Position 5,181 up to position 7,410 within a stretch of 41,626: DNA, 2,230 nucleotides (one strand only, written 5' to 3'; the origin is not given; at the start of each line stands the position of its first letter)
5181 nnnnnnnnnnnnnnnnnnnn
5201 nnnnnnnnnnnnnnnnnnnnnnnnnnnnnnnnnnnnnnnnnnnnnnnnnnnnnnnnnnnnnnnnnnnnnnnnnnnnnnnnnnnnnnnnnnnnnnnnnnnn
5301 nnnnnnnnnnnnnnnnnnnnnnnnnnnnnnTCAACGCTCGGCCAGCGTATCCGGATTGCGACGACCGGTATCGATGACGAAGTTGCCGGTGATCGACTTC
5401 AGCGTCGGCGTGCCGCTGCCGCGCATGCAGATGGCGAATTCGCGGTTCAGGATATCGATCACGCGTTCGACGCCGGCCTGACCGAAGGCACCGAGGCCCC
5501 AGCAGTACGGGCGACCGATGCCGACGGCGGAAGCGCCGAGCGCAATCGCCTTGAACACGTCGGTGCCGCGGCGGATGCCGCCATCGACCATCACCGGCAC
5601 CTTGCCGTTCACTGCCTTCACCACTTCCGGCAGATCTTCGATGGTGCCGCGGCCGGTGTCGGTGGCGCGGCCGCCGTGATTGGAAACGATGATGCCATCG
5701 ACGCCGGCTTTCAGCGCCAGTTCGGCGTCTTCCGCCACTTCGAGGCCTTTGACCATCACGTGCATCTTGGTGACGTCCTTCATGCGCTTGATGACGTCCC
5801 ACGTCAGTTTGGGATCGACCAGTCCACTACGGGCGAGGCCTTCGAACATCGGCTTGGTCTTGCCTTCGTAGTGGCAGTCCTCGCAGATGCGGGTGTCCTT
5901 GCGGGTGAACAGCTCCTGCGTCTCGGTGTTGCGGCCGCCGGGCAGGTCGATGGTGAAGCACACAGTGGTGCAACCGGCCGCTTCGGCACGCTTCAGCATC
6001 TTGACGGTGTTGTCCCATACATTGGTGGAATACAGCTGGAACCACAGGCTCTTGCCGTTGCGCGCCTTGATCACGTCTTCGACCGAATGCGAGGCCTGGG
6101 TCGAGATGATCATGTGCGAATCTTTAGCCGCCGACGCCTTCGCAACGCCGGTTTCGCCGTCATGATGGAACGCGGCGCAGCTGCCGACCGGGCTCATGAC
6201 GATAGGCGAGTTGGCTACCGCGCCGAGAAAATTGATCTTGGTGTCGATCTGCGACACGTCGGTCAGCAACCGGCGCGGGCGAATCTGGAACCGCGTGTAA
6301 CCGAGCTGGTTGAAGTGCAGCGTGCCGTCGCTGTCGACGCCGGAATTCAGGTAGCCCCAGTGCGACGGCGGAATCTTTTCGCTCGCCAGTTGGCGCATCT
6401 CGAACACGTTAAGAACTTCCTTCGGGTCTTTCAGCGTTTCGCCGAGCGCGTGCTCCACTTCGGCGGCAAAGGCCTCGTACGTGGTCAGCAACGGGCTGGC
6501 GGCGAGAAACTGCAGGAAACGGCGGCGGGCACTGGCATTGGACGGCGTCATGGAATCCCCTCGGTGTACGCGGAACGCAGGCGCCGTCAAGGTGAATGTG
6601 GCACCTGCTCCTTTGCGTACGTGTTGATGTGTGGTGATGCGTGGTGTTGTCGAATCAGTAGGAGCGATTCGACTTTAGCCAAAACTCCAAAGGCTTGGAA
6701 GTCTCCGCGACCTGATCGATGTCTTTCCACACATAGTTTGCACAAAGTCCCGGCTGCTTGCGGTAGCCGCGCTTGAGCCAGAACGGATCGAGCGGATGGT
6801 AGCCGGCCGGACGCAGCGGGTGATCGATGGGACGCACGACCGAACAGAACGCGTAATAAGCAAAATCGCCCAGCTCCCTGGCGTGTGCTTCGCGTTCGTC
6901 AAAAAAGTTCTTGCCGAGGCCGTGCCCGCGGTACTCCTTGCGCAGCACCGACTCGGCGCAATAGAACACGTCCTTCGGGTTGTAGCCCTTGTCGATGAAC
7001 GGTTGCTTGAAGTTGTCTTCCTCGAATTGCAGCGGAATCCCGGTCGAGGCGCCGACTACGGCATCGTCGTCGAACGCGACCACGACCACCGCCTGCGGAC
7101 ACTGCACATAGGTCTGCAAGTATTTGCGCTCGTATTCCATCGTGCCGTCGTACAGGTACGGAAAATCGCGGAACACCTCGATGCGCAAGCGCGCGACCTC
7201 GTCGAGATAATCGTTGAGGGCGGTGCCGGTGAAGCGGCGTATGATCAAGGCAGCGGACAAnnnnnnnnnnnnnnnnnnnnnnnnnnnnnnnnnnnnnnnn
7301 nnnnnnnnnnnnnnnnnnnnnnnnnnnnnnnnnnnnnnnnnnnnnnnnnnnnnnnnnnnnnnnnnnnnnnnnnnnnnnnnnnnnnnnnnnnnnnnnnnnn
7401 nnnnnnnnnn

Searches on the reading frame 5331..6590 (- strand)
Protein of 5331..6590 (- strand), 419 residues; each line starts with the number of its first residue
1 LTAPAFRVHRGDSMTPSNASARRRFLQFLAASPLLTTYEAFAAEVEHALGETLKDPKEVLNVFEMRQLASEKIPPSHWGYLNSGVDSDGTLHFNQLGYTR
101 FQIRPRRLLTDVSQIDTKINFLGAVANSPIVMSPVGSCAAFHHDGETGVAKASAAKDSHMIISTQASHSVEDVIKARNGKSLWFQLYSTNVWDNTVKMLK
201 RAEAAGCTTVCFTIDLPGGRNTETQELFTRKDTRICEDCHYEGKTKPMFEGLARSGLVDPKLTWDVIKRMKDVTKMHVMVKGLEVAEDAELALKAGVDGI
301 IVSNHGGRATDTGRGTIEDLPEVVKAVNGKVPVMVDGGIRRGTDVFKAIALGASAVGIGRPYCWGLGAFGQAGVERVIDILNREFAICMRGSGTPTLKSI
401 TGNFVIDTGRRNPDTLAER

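Call 96: search_protein_families(library=pfam, proteins=[window:5331-6590:-], max_evalue=0.0001)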
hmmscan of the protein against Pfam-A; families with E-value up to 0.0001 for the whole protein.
window:5331-6590:- (419 aa): 5 families
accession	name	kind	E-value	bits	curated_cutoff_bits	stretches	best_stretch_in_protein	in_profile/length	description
PF01070.24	FMN_dh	-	3.3e-103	345.8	24.9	1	69-404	1-347/350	FMN-dependent dehydrogenase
PF03060.21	NMO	-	8e-08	32.5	28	1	267-359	129-222/331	Nitronate monooxygenase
PF00478.31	IMPDH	-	1e-06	28.5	25.6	1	264-360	133-237/345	IMP dehydrogenase / GMP reductase domain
PF01645.23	Glu_synthase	-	9.9e-06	25.4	20.4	1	266-361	194-306/369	Conserved region in glutamate synthase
PF00977.27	His_biosynth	-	7e-05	22.8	23.6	0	322-359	67-102/228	Histidine biosynthesis protein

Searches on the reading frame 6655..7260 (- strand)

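Call 96: search_protein_families(library=pfam, proteins=[window:6655-7260:-], max_evalue=0.0001)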
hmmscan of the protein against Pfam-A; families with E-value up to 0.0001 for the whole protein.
window:6655-7260:- (201 aa): 1 family
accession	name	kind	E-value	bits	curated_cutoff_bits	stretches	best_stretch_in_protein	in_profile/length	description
PF00583.31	Acetyltransf_1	-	1.4e-05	25.8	20.7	1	41-132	14-93/116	Acetyltransferase (GNAT) family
